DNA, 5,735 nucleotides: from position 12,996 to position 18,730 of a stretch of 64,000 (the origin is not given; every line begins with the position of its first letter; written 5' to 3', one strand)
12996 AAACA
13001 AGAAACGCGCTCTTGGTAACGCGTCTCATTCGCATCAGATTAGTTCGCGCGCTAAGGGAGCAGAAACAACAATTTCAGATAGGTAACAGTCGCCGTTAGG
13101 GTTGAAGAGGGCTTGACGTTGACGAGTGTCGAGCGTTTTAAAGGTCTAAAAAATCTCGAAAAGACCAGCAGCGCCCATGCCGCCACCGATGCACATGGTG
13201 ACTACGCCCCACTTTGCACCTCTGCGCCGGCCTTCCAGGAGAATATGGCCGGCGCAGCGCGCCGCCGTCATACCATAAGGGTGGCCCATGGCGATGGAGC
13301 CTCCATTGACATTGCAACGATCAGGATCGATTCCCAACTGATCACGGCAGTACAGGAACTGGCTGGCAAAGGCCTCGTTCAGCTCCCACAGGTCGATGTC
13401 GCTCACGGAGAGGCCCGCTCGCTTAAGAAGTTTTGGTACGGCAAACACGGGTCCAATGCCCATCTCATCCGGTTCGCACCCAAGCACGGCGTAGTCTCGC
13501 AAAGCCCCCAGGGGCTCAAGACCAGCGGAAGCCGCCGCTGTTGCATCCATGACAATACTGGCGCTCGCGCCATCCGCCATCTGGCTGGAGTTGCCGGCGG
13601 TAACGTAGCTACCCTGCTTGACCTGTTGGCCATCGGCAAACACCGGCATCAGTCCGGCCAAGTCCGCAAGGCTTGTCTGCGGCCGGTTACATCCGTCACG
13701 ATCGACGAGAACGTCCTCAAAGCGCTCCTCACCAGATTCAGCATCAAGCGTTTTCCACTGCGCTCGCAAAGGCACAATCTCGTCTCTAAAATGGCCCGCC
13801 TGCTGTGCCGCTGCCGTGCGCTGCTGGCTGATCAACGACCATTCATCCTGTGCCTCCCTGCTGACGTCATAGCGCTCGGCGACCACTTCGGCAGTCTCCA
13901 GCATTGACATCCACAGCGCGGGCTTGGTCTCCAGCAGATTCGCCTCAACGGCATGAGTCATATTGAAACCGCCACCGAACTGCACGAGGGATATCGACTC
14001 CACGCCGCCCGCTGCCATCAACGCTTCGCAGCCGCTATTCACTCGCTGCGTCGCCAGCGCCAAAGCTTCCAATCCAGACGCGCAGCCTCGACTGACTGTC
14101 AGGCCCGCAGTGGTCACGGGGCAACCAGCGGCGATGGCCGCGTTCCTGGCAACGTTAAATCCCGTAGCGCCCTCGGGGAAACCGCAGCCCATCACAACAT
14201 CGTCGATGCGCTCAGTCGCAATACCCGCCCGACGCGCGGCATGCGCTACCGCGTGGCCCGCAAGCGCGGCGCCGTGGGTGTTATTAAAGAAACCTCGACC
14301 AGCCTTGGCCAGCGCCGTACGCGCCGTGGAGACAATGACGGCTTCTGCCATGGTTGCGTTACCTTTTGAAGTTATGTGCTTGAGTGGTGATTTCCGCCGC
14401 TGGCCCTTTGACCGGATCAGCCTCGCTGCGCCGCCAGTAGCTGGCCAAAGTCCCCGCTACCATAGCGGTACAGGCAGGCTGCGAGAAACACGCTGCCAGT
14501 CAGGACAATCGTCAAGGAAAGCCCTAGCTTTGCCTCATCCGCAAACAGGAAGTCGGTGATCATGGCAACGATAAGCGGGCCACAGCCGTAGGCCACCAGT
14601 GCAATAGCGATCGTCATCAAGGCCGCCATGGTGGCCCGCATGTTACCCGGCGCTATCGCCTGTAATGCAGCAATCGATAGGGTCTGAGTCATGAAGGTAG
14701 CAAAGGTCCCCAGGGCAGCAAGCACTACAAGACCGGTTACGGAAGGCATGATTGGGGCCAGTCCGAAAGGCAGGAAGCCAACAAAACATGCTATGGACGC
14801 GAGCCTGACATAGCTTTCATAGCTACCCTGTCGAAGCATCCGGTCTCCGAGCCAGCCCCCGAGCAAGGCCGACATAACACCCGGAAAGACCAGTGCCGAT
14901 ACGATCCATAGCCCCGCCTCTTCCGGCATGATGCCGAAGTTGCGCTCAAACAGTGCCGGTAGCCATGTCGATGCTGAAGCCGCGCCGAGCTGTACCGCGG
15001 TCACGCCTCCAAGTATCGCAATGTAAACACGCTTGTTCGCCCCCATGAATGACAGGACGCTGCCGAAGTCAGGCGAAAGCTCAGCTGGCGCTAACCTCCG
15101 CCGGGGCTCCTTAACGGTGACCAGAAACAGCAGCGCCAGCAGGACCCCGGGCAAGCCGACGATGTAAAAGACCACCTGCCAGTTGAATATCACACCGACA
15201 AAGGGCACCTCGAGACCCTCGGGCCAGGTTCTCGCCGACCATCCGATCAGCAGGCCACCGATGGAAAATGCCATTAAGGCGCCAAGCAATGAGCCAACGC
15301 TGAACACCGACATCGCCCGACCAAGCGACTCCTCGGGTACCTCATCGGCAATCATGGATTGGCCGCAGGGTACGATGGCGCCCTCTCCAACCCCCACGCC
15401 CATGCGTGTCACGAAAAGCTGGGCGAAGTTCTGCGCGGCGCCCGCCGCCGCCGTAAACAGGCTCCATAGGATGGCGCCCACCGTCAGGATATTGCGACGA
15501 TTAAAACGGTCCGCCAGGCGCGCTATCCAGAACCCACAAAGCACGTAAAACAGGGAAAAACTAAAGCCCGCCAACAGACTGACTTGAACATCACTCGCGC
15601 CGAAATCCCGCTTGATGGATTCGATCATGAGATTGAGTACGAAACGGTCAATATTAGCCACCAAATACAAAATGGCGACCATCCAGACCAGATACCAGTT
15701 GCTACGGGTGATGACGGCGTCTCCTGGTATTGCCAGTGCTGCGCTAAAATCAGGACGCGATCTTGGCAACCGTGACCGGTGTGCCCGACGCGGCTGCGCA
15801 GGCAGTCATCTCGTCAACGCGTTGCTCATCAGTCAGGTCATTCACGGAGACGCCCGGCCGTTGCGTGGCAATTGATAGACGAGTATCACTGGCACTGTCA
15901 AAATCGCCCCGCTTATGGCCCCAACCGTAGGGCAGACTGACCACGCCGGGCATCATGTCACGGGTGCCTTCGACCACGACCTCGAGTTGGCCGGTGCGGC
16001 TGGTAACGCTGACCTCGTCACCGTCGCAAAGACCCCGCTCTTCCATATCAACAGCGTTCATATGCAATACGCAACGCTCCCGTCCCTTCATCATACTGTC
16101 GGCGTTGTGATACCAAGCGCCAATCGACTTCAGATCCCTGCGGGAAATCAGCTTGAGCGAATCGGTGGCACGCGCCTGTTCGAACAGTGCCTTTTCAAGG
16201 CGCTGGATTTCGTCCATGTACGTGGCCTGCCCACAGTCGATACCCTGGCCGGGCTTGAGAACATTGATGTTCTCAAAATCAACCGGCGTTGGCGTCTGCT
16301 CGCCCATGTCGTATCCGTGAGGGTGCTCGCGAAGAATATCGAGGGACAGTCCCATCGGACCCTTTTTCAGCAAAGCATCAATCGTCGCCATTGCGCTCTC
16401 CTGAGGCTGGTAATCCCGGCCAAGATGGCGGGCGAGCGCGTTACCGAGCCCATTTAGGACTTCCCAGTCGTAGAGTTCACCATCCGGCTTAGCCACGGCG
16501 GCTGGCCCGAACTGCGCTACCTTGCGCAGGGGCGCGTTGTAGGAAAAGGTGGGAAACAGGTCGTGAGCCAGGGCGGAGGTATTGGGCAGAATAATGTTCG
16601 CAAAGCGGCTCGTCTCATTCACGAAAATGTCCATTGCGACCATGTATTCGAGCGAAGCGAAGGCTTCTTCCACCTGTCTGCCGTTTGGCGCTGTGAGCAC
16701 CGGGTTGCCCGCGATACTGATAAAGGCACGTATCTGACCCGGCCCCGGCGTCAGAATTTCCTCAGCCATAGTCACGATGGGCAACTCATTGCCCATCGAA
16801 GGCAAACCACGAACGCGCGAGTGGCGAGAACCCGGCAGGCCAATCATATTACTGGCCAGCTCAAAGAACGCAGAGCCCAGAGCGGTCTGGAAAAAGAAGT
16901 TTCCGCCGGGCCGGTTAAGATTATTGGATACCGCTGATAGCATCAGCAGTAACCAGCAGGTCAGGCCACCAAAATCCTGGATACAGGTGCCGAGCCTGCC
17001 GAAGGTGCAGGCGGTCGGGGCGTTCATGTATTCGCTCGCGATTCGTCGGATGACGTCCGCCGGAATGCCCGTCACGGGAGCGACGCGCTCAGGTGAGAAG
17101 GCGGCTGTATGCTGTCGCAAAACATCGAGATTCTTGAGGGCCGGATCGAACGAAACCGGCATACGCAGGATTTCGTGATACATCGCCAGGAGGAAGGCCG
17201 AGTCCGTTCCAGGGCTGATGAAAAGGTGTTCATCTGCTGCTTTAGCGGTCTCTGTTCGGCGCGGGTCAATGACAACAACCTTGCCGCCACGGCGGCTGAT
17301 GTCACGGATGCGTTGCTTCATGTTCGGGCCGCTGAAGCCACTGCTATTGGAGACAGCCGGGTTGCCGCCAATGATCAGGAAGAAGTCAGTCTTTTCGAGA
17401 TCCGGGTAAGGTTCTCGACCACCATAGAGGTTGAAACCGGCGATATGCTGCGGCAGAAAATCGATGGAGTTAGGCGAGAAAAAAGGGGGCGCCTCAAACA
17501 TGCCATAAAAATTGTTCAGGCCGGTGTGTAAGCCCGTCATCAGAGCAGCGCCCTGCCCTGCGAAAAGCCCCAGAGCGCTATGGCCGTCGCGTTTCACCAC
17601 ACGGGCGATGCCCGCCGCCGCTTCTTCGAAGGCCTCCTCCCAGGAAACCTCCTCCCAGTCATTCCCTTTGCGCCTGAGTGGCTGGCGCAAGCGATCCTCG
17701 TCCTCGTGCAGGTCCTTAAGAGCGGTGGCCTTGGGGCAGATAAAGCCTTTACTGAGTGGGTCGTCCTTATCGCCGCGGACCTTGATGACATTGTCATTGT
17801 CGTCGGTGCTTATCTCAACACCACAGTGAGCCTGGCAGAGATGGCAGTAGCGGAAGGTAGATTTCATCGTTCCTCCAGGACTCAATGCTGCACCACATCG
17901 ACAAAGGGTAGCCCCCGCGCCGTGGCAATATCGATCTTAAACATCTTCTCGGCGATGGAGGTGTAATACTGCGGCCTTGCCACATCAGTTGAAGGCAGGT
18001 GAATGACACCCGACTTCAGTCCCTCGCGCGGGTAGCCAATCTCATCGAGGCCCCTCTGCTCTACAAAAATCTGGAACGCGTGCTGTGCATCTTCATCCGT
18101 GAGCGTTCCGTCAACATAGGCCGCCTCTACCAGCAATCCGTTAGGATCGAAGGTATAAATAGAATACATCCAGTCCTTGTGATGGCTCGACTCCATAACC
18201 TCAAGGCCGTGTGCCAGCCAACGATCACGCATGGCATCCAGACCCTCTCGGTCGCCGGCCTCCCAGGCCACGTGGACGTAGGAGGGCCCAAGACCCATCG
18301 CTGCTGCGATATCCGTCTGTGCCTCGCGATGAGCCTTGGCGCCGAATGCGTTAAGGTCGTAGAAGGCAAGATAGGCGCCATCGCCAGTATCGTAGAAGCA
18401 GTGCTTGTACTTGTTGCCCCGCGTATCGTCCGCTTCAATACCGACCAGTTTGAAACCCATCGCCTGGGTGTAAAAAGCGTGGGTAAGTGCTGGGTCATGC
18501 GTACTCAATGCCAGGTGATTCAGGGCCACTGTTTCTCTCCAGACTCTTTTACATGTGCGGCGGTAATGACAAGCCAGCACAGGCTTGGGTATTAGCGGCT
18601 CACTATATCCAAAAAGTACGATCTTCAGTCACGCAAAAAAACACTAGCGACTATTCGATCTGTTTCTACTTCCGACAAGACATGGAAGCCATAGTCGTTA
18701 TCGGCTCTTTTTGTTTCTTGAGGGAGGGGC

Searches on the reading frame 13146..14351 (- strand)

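Call 26: search_protein_families(library=pfam, proteins=[window:13146-14351:-], max_evalue=0.001)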
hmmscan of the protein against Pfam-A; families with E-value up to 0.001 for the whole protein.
window:13146-14351:- (401 aa): 2 families
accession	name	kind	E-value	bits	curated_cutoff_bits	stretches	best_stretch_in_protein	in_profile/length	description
PF00108.29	Thiolase_N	-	3.6e-49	167.9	26.4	1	5-269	2-258/260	Thiolase, N-terminal domain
PF02803.24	Thiolase_C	-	5.7e-44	149.1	27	1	279-399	2-122/123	Thiolase, C-terminal domain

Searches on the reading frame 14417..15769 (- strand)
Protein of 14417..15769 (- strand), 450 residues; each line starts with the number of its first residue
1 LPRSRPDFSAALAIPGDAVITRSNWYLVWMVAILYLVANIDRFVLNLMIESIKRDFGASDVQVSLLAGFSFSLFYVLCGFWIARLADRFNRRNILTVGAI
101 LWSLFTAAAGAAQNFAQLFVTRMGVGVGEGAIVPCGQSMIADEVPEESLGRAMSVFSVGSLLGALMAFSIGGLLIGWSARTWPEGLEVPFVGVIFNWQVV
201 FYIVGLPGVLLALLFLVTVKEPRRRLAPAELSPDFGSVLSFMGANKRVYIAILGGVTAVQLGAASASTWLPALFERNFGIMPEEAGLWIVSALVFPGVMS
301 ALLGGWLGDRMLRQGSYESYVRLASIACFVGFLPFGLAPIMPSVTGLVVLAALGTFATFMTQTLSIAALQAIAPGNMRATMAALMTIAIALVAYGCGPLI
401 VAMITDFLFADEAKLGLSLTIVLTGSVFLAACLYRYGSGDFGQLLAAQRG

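Call 26: search_protein_families(library=pfam, proteins=[window:14417-15769:-], max_evalue=0.001)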
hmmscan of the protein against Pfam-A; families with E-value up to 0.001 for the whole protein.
window:14417-15769:- (450 aa): 2 families
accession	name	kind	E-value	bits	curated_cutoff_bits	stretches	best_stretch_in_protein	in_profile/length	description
PF07690.21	MFS_1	-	1.2e-41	143.3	33.4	1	32-392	2-342/347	Major Facilitator Superfamily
PF03137.26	OATP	-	6.1e-07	28.5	25.8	1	117-217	135-236/545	Organic Anion Transporter Polypeptide (OATP) family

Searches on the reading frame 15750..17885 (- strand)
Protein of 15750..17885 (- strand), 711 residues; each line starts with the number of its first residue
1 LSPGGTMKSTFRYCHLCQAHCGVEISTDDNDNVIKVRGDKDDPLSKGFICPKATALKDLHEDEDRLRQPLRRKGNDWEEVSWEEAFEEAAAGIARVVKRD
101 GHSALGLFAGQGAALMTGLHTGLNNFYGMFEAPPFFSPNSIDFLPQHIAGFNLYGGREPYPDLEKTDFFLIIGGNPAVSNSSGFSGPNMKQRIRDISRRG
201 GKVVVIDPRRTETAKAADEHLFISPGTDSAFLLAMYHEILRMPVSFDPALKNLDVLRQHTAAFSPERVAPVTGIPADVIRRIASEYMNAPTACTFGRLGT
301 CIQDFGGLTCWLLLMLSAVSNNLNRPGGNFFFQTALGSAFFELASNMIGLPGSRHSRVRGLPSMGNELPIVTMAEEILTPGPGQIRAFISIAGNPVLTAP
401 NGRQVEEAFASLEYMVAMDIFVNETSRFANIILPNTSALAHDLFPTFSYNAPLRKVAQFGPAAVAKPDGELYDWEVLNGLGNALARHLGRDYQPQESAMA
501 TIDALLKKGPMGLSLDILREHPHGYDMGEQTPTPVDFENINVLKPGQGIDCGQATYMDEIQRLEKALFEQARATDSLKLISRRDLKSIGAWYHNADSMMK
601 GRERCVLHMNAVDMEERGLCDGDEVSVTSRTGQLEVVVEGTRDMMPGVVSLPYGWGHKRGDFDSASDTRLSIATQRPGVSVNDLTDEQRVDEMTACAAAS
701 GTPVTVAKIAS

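Call 26: search_protein_families(library=pfam, proteins=[window:15750-17885:-], max_evalue=0.001)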
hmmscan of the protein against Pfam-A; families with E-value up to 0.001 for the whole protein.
window:15750-17885:- (711 aa): 3 families
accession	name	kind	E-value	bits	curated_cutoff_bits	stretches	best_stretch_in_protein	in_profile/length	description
PF00384.28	Molybdopterin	-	6.9e-29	101.4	24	1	65-437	1-312/353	Molybdopterin oxidoreductase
PF01568.27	Molydop_binding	-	6e-20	71.8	26.8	1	577-700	1-107/110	Molydopterin dinucleotide binding domain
PF04879.21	Molybdop_Fe4S4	-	1.6e-08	34.8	22.7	1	13-56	7-49/55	Molybdopterin oxidoreductase Fe4S4 domain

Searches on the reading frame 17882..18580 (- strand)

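Call 27: search_protein_families(library=pfam, proteins=[window:17882-18580:-], max_evalue=0.5)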
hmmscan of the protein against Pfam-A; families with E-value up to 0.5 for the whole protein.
window:17882-18580:- (232 aa): 2 families
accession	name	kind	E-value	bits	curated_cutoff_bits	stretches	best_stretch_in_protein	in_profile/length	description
PF00903.31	Glyoxalase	-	4.6e-09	37.2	20.6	1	20-152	2-120/121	Glyoxalase/Bleomycin resistance protein/Dioxygenase superfamily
PF13669.12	Glyoxalase_4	-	0.0074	17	27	1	21-132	1-97/109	Glyoxalase/Bleomycin resistance protein/Dioxygenase superfamily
